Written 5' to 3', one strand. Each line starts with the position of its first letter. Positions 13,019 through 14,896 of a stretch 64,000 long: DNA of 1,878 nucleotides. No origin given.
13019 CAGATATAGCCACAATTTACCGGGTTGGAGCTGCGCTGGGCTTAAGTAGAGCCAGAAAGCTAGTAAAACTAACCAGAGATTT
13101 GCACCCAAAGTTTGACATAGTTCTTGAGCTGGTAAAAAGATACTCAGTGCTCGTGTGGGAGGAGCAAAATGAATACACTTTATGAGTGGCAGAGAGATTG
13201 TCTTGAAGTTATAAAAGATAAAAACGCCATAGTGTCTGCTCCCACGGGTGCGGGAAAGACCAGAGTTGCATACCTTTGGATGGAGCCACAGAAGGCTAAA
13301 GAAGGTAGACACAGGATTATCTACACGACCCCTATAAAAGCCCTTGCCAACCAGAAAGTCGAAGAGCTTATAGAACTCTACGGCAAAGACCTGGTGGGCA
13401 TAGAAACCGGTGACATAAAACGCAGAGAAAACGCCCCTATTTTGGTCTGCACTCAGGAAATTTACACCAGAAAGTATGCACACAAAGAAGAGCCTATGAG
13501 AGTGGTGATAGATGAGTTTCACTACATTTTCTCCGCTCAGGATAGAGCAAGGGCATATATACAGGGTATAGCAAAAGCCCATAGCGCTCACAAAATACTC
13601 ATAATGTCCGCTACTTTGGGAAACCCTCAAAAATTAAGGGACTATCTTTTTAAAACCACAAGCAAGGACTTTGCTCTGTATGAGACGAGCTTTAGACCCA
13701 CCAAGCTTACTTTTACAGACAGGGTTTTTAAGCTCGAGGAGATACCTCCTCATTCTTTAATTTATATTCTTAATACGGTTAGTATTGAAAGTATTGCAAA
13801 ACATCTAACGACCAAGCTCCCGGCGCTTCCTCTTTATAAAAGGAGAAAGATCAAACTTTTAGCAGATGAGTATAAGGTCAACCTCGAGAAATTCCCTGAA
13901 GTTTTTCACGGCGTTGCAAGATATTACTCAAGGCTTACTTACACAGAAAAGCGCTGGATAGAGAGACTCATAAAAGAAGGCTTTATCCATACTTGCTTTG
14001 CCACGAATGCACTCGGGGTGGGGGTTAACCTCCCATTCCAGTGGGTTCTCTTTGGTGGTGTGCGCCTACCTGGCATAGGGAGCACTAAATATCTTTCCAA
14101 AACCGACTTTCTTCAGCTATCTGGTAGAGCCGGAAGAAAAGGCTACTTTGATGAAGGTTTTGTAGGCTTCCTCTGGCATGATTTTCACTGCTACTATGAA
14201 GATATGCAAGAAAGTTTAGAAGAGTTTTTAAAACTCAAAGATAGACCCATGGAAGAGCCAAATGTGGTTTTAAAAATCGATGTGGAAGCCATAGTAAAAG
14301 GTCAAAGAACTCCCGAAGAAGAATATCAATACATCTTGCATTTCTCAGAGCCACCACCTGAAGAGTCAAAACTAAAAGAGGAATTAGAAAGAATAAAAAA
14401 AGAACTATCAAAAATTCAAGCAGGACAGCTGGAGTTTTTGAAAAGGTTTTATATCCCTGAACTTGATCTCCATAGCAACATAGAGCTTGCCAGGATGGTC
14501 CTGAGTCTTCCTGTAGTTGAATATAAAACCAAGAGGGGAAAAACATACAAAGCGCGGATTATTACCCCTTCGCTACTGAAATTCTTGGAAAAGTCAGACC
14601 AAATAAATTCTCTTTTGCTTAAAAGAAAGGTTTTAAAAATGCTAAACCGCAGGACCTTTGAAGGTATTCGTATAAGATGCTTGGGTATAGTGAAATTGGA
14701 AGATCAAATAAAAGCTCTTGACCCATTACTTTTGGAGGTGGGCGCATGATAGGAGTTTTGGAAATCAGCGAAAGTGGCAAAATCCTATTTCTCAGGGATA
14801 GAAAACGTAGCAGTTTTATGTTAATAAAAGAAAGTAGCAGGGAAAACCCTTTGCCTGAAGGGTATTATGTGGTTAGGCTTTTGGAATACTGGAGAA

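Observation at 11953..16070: Six-gene operon on the opposite strand to its neighbours: Ycf46-like AAA+ ATPase + Ski2-like DExH helicase + two unknowns + DUF1257(Ycf35)-like + DUF2997-like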

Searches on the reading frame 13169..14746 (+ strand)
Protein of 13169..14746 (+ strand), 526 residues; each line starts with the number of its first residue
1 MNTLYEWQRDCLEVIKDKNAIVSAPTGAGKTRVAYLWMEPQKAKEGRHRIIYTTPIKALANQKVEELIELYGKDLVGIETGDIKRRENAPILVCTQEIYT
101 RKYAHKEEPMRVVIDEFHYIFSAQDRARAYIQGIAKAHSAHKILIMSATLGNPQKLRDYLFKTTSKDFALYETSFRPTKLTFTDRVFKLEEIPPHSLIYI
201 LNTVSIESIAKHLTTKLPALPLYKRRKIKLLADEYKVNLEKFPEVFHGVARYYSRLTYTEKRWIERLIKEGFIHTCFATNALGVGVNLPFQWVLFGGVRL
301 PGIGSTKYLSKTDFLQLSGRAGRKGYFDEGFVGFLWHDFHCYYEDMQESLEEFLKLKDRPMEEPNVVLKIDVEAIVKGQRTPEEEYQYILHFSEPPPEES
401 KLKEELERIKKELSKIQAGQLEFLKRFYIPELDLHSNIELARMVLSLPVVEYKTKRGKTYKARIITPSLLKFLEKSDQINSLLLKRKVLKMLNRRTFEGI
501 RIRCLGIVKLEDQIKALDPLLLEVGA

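Call 3: search_protein_families(library=pfam, proteins=[window:13169-14746:+], max_evalue=1)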
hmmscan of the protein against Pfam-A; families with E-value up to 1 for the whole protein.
window:13169-14746:+ (526 aa): 7 families
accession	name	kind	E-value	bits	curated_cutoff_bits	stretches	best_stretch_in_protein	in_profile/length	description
PF00270.35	DEAD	-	1.7e-18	67.4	26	1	7-154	3-165/167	DEAD/DEAH box helicase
PF04851.21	ResIII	-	8.6e-13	49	22.5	1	7-150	7-162/164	Type III restriction enzyme, res subunit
PF00271.37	Helicase_C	-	4.1e-06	27.5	23.5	1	246-325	39-110/110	Helicase conserved C-terminal domain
PF07652.20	Flavi_DEAD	-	0.0086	16.5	21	1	16-149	3-135/148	Flavivirus DEAD domain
PF13401.12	AAA_22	-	0.017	15.8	27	1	19-135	7-108/130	AAA domain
PF13245.12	AAA_19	-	0.025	15.2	25.1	1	13-118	7-100/134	AAA domain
PF05707.18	Zot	-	0.082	12.8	20.3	1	24-137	7-110/197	Zonular occludens toxin (Zot)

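Call 4: search_protein_families(library=padloc, proteins=[window:13169-14746:+], max_evalue=1)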
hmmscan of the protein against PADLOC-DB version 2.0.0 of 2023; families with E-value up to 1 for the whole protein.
window:13169-14746:+ (526 aa): 55 families (the best 25 are shown)
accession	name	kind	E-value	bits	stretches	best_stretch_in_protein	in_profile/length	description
PDLC00186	HamB1|HamB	-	2.8e-25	86.5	2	195-326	392-523/864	DEAD-box helicase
PDLC00200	HamB2|HamB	-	7.4e-20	68.6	2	196-325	392-521/865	DEAD-box helicase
PDLC00190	HamB1|HamB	-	2.9e-17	60.4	2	182-337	365-517/866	DEAD-box helicase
PDLC00187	HamB1|HamB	-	5.9e-17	59.2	2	6-158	144-304/851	DEAD-box helicase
PDLC00185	HamB1|HamB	-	8.4e-16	55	2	5-143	144-288/871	DEAD-box helicase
PDLC00938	Cas3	-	1.3e-14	52.2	2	21-81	3-63/358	CRISPR-associated helicase Cas3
PDLC00176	HamB1|HamB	-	1.4e-14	51.1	2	247-324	427-500/845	DEAD-box helicase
PDLC00199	HamB2|HamB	-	1.8e-13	47.4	2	239-324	426-507/841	DEAD-box helicase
PDLC00174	HamB1|HamB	-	2.1e-13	47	2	16-183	317-500/1163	DEAD-box helicase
PDLC00192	HamB1|HamB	-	3e-13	46.3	2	4-66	269-332/1104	DEAD-box helicase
PDLC00177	HamB1|HamB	-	4.6e-13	46.3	2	3-167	139-316/841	DEAD-box helicase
PDLC01761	Cas3b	-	5.5e-13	46.5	1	3-108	219-318/705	-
PDLC01252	Cas3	-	4.7e-12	44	2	21-78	3-60/324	CAS-I; effector_G3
PDLC03960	SngC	-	1.3e-11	42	2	16-71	39-96/720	-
PDLC01762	Cas3b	-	1.1e-10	38.8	1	6-78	231-297/692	-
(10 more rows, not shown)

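Call 5: search_protein_families(library=ncbifam, proteins=[window:13169-14746:+], max_evalue=1)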
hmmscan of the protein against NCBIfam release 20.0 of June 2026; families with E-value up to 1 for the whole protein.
window:13169-14746:+ (526 aa): 20 families
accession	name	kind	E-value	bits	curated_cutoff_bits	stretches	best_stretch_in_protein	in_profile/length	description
NF002251.0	PRK01172.1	equivalog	1.1e-23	83.3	891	2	201-352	244-390/674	ATP-dependent DNA helicase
NF001308.0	PRK00254.1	equivalog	3.7e-22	78.3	1216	1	3-330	23-379/720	ATP-dependent DNA helicase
NF040935.1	helicase_Hel308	equivalog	8.1e-22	77.1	1200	2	14-162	39-193/704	ATP-dependent DNA helicase Hel308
NF002654.0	PRK02362.1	equivalog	4.9e-20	71.4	887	2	2-181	22-206/739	ATP-dependent DNA helicase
TIGR04121.1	DEXH_lig_assoc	equivalog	1.5e-16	59.4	850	1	5-321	15-343/804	ligase-associated DNA damage response DEXH box helicase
TIGR01587.1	cas3_core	equivalog_domain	4.9e-14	52.2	102.45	2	21-81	3-63/358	CRISPR-associated helicase Cas3'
TIGR03817.1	DECH_helic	hypoth_equivalog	2.2e-06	26.3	874.1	2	225-325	281-374/742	helicase/secretion neighborhood putative DEAH-box helicase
NF008662.0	PRK11664.1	equivalog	6.5e-06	24.7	1053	1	17-160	20-168/813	ATP-dependent helicase HrpB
TIGR02621.3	cas3_GSU0051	exception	1.1e-05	24.5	400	1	5-69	15-88/854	type I-G CRISPR-associated helicase/endonuclease Cas3g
NF010337.0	PRK13766.1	equivalog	4.6e-05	21.7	610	1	7-86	20-100/781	Hef nuclease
TIGR01970.1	DEAH_box_HrpB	equivalog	9e-05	21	546.15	1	17-152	17-159/825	ATP-dependent helicase HrpB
NF010338.0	PRK13767.1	equivalog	0.00023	19.5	849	1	8-65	38-103/877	ATP-dependent helicase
NF053632.1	heli_RadD_YejH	equivalog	0.00024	19.5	720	1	17-149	22-150/573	DNA repair helicase RadD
TIGR03158.1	cas3_cyano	exception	0.00056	19.1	69.1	1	8-71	2-62/357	type I-D CRISPR-associated helicase Cas3'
NF041062.1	DpdE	equivalog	0.0083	14.1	500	1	86-149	231-296/1048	protein DpdE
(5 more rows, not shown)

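Call 6: search_protein_families(library=phrogs, proteins=[window:13169-14746:+], max_evalue=0.1)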
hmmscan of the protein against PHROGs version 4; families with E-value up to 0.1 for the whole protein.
window:13169-14746:+ (526 aa): 9 families
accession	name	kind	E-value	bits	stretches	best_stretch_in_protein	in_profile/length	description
phrog_6819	-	DNA, RNA and nucleotide metabolism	1.6e-34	120.4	1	3-337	20-355/645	Holliday junction branch migration helicase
phrog_16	-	DNA, RNA and nucleotide metabolism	1.9e-19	70.4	2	3-152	272-418/986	DNA helicase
phrog_62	-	DNA, RNA and nucleotide metabolism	4.2e-11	42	1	3-149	696-848/1881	DNA helicase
phrog_35989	-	unknown function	2.8e-07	30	1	248-328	445-522/860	-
phrog_2488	-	DNA, RNA and nucleotide metabolism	1.1e-06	28.7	1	6-69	21-93/579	DNA helicase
phrog_31517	-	unknown function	2.1e-06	26.8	1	242-332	640-730/1191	-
phrog_16259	-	DNA, RNA and nucleotide metabolism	0.0019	18.5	1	7-101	121-217/330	DNA helicase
phrog_2666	-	head and packaging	0.022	14.4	1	17-132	321-445/555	terminase large subunit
phrog_2467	-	unknown function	0.03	14.3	1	20-84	11-72/502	-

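Call 9: find_encoding_contigs(protein=window:13169-14746:+, flank=10000, max_places=6)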
Protein window:13169-14746:+ (526 aa): 1 contig read that carries it; 1 place shown.
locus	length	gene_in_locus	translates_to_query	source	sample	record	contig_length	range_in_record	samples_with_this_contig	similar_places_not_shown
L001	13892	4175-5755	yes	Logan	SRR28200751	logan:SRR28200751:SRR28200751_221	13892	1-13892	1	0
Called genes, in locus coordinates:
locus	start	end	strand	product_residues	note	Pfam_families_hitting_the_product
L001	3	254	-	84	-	?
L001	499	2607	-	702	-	PF03483:B3_4, PF03484:B5, PF17759:tRNA_synthFbeta, PF03147:FDX-ACB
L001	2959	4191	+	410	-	PF00004:AAA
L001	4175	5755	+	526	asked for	PF00270:DEAD, PF04851:ResIII, PF00271:Helicase_C (weak)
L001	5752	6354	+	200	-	-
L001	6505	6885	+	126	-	-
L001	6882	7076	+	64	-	-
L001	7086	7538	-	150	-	PF00578:AhpC-TSA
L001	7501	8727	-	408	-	PF05810:NinF (weak), PF00291:PALP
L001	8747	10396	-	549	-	PF07719:TPR_2 (faint), PF13432:TPR_16 (faint), PF00515:TPR_1 (weak), PF01464:SLT, PF27553:SLT_superhelical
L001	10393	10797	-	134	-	PF13664:DUF4149 (weak), PF05425:CopD (weak)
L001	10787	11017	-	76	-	PF01192:RNA_pol_Rpb6 (weak)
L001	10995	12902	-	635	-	PF03065:Glyco_hydro_57, PF12055:DUF3536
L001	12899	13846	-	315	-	PF03255:ACCA, PF01039:Carboxyl_trans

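Call 18: find_homologous_proteins(query=window:13169-14746:+, max_evalue=1e-10)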
Query window:13169-14746:+ (526 aa): 1255 proteins with E <= 1e-10 among 8000 candidates; the best 120 are listed.
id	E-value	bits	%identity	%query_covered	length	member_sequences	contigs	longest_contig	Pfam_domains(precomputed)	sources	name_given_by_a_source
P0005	0.0e+0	1186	100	100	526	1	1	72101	PF00270.36,PF00271.38,PF04851.22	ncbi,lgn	ncbi:MAG: DEAD/DEAH box helicase [Aquificaceae bacterium]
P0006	8.9e-223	759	62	100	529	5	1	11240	PF00270.36,PF00271.38,PF04851.22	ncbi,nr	ncbi:MAG: DEAD/DEAH box helicase [Aquificaceae bacterium]|nr:DEAD/DEAH box helicase [Aquificaceae ba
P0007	2.0e-198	678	57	99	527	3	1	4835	PF00270.36,PF00271.38,PF22527.3,PF04851.22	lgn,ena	-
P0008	1.3e-194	666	59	99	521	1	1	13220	PF00270.36,PF00271.38,PF22527.3,PF04851.22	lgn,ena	-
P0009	6.9e-191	653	57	99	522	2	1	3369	PF00270.36,PF00271.38,PF22527.3,PF04851.22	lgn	-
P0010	2.5e-188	645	57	99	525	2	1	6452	PF00270.36,PF00271.38,PF04851.22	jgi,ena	-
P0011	1.0e-186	640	55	99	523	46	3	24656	PF00270.36,PF00271.38,PF04851.22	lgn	-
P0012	1.4e-186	639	56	99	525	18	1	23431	PF00270.36,PF00271.38,PF04851.22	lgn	-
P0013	1.3e-180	620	54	100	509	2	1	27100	PF00270.36,PF00271.38,PF04851.22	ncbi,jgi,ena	-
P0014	1.0e-173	597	54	99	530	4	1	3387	PF00270.36,PF00271.38,PF04851.22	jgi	-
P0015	6.0e-171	588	53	99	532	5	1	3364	PF00270.36,PF00271.38,PF04851.22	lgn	-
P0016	3.6e-158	546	50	99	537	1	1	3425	PF00270.36,PF00271.38,PF04851.22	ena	-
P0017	1.2e-157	544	49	99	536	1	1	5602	PF00270.36,PF00271.38,PF04851.22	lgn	-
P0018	6.5e-156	538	49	100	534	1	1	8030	PF00270.36,PF00271.38,PF22527.3,PF04851.22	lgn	-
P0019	6.6e-153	528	49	99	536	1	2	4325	PF00270.36,PF00271.38,PF22527.3,PF04851.22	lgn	-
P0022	3.2e-151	523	49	99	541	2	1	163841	PF00270.36,PF00271.38,PF04851.22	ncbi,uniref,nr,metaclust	ncbi:DEAD/DEAH box helicase [Persephonella sp. KM09-Lau-8]|uniref:DEAD/DEAH box helicase n=1 Tax=Per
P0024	1.6e-137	477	44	99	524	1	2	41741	PF00270.36,PF00271.38,PF22527.3,PF04851.22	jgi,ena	-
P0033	1.7e-88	316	42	79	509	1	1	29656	PF00270.36,PF00271.38,PF04851.22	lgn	-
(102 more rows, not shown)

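Call 20: find_related_loci(query=A1, collection=genome_contigs, flank=10000)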
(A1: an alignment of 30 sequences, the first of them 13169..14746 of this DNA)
Query A1 (526 aa) in genome_contigs; peptide patterns used: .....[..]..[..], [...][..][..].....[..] (x = any residue, [..] = any of these).
599 stretches matched a pattern (row limit reached: there are more); 556 encode a relative of the query (tblastn E <= 1e-3); the best 80 are kept; 80 distinct loci.
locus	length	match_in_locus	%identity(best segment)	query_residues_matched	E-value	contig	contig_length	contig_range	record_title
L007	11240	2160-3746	62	1-526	0e+0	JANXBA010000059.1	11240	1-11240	MAG: Aquificaceae bacterium isolate SKYB2 k141_429821, whole genome shotgun sequence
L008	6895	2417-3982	55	3-525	0e+0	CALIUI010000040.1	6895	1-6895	MAG: uncultured Aquificaceae bacterium isolate S1_Bin_MAXBIN__048_sub_1 genome assembly, contig: c_000000517998, whole g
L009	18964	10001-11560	57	3-525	0e+0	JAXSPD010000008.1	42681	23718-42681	MAG: Candidatus Pampinifervens yunnanense isolate DRTY-6_201601_bin_61 DRTY-6_201601_bins_61_scaffold_8, whole genome sh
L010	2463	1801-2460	65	3-222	2e-100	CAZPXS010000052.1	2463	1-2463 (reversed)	MAG TPA_asm: uncultured Aquificales bacterium isolate binchicken_co1_26 genome assembly, contig: NODE_19276_length_2463_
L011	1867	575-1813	41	4-416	2e-94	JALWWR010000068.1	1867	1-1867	MAG: Thermodesulfatator sp. isolate T2_maxbin2_scaf2bin.302 T2_NODE_207127_length_1867_cov_0.739080, whole genome shotgu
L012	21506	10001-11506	34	4-519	7e-83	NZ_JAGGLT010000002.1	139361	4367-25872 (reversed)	Thermoanaerobacterium butyriciformans strain DSM 101588 Ga0454153_02, whole genome shotgun sequence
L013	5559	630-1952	37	4-445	5e-81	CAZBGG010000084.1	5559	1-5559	MAG TPA_asm: uncultured Methanosarcinales archaeon isolate binchicken_co32_266 genome assembly, contig: NODE_26747_lengt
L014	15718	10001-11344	36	4-445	2e-79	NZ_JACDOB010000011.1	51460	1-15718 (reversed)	MAG: Thermovirga sp. isolate GB_MAG10_013 c_000000000505, whole genome shotgun sequence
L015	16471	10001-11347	37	3-445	8e-79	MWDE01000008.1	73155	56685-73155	MAG: Synergistetes bacterium ADurb.Bin155 BWY01_contig000008, whole genome shotgun sequence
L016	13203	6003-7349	37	4-445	2e-77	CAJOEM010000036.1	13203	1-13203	uncultured Synergistales bacterium isolate Red_deer_2_mag_136 genome assembly, contig: scaffold_3090, whole genome shotg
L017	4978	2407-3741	37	2-443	2e-77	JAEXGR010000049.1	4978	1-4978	MAG: Synergistetes bacterium isolate OH_HBB_76 k127_1454889, whole genome shotgun sequence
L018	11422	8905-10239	37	2-443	5e-77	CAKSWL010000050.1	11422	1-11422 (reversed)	MAG: uncultured Cloacibacillus sp. isolate REFINED_METABAT215_TOP10_CONTIGS_1500_ASSEMBLY_K77_MERGED__Hadza_MoBio_hadza-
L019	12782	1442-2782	36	2-445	3e-76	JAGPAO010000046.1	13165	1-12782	MAG: Synergistaceae bacterium isolate Gw_Prim_bin_27 Gw_Prim_4656_length_13165_cov_4.018715, whole genome shotgun sequen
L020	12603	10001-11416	36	3-474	7e-76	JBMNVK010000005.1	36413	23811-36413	MAG: Aminivibrio sp. isolate SBF912SR4HQ0023 scaffold_2099_c1, whole genome shotgun sequence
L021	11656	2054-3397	37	4-445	1e-75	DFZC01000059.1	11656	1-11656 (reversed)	MAG TPA_asm: Synergistaceae bacterium UBA4066 UBA4066_contig_29688, whole genome shotgun sequence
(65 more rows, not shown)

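Call 24: find_encoding_contigs(protein=P0022, flank=8000, max_places=2)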
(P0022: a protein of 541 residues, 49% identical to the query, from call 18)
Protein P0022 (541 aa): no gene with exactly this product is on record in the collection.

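Call 25: find_encoding_contigs(protein=P0024, flank=8000, max_places=2)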
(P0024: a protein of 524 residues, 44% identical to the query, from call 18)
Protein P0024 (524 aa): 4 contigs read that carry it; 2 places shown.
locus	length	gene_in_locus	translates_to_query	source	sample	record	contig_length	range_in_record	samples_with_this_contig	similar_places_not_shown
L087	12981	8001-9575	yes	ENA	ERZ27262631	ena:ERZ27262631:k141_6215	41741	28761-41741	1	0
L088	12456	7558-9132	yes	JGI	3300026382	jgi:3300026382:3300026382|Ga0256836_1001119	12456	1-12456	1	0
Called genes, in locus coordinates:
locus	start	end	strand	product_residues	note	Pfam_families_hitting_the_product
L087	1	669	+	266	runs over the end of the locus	PF03690:MYG1_exonuc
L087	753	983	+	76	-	-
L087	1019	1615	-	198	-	-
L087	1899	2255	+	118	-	-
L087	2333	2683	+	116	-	-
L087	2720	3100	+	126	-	-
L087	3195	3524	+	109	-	-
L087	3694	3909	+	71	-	-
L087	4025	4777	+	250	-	-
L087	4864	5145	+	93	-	-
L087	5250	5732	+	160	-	-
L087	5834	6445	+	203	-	-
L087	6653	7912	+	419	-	PF00004:AAA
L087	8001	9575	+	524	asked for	PF00270:DEAD, PF04851:ResIII, PF22527:DEXQc_Suv3 (weak), PF00271:Helicase_C (weak)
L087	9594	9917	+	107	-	-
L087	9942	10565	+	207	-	-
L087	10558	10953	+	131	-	-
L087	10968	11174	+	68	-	-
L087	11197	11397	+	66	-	-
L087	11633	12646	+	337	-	PF01145:Band_7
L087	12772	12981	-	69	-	?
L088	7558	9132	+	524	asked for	PF00270:DEAD, PF04851:ResIII, PF22527:DEXQc_Suv3 (weak), PF00271:Helicase_C (weak)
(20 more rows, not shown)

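Call 26: find_encoding_contigs(protein=P0033, flank=8000, max_places=2)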
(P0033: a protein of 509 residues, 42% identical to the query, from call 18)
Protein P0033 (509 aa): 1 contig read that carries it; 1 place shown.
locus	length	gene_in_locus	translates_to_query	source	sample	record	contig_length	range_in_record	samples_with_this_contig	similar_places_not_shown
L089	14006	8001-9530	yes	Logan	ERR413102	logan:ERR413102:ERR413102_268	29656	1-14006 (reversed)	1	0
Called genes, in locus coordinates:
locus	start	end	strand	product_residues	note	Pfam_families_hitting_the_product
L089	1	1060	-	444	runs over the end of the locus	-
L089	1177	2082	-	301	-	-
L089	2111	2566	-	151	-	-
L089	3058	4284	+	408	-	-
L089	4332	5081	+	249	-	PF01712:dNK (faint), PF02223:Thymidylate_kin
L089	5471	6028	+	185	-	-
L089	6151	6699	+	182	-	-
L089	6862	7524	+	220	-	-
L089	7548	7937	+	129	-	-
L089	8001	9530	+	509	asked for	PF00270:DEAD, PF04851:ResIII, PF00271:Helicase_C (weak)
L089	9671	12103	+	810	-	PF02518:HATPase_c, PF13589:HATPase_c_3, PF01751:Toprim (weak)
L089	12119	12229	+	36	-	-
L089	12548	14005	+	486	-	?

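Call 45: search_solved_structures(query=window:13169-14746:+, max_evalue=0.00001)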
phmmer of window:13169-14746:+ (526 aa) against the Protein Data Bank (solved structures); distinct sequences matched with E-value up to 0.00001: 53.
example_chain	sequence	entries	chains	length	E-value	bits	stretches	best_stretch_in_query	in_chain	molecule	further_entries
4u4c_A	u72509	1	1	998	2.3e-31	112.3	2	16-180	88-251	ATP-dependent RNA helicase DOB1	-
5ooq_A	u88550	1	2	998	2.3e-31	112.3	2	16-180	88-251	ATP-dependent RNA helicase DOB1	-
2xgj_A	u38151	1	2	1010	2.4e-31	112.2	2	16-180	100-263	ATP-DEPENDENT RNA HELICASE DOB1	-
6ft6_MM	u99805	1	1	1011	2.4e-31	112.2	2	16-180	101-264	ATP-dependent RNA helicase DOB1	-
6fsz_MM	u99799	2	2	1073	2.8e-31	112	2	16-180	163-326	ATP-dependent RNA helicase DOB1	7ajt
6lqs_M4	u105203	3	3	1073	2.8e-31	112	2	16-180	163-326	ATP-dependent RNA helicase DOB1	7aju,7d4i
4qu4_A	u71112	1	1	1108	3.1e-31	111.8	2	16-180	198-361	ATP-dependent RNA helicase DOB1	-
6c90_A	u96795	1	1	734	1.1e-27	100.2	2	6-181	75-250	Exosome RNA helicase MTR4,Exosome RNA helicase MTR4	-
6ro1_A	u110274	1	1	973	2.2e-27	99.1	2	6-181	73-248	Exosome RNA helicase MTR4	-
6ieh_B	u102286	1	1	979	2.3e-27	99.1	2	6-181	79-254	Exosome RNA helicase MTR4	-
6ieg_B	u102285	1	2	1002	2.4e-27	99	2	6-181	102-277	Exosome RNA helicase MTR4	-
6d6q_M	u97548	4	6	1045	2.7e-27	98.8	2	6-181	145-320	Exosome RNA helicase MTR4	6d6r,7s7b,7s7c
7z4y_B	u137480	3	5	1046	2.8e-27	98.8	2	6-181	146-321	Exosome RNA helicase MTR4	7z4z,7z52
4a4z_A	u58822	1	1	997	1.2e-26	96.7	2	17-182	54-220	ANTIVIRAL HELICASE SKI2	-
4buj_A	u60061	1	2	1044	2.1e-26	95.9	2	17-182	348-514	ANTIVIRAL HELICASE SKI2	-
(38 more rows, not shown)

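Call 86: search_protein_families(library=pfam, proteins=[L087:11197-11394:+, L087:9942-10562:+, L087:9594-9914:+], max_evalue=0.1)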
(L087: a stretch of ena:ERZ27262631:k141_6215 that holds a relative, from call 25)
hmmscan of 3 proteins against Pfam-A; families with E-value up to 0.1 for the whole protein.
L087:11197-11394:+ (66 aa): 0 families

L087:9942-10562:+ (207 aa): 0 families

L087:9594-9914:+ (107 aa): 0 families
